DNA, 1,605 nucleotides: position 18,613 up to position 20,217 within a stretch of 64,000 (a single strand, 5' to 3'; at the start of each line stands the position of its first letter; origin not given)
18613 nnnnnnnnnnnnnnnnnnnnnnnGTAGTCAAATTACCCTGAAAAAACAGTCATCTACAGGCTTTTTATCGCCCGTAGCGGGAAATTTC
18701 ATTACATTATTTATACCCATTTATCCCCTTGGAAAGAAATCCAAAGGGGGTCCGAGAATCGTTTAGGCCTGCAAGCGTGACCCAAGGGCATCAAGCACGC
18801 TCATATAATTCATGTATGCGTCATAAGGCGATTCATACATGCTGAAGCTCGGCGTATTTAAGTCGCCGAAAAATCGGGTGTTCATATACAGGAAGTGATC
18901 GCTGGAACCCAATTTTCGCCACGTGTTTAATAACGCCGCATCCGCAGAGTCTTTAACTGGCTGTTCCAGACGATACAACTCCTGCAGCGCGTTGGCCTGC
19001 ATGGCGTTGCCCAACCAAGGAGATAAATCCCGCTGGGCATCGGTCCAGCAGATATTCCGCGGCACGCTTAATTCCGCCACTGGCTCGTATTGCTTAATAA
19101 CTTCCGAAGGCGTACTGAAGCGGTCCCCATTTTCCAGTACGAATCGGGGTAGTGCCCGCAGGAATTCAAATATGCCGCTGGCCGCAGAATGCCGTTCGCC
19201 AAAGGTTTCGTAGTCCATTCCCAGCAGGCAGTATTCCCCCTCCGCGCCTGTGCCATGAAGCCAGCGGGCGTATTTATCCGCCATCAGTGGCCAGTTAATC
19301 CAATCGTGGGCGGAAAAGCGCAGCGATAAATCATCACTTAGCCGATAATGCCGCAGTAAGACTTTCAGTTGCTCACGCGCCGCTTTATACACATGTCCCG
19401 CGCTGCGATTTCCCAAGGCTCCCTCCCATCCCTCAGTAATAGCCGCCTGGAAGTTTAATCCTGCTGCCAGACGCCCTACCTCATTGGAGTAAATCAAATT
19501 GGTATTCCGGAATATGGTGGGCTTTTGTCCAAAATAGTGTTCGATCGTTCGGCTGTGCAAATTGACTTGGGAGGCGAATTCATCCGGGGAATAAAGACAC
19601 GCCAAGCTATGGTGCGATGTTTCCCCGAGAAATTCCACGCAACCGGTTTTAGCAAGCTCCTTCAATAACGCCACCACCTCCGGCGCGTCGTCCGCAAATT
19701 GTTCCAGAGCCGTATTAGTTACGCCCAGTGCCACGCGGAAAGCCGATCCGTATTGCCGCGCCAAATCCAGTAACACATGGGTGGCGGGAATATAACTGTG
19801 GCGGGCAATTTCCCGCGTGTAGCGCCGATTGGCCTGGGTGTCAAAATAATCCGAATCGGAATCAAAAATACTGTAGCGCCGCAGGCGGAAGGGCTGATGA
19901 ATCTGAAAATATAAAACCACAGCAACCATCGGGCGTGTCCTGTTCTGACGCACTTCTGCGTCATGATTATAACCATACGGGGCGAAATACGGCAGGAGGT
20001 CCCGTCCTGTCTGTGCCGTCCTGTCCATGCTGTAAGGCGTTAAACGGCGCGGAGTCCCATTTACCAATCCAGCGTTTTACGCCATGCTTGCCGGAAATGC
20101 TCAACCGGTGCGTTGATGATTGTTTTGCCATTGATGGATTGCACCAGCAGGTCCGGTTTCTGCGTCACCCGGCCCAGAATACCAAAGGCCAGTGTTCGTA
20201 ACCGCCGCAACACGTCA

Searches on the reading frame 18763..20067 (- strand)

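Call 4: search_protein_families(library=pfam, proteins=[window:18763-20067:-], max_evalue=0.01)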
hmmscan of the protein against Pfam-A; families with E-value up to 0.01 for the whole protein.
window:18763-20067:- (434 aa): 2 families
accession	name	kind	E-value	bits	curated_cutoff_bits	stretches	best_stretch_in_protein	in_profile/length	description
PF03065.20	Glyco_hydro_57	-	2e-60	205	21.2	1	51-336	1-291/291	Glycosyl hydrolase family 57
PF01522.26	Polysacc_deac_1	-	0.00035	21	23.1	1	132-208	48-123/124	Polysaccharide deacetylase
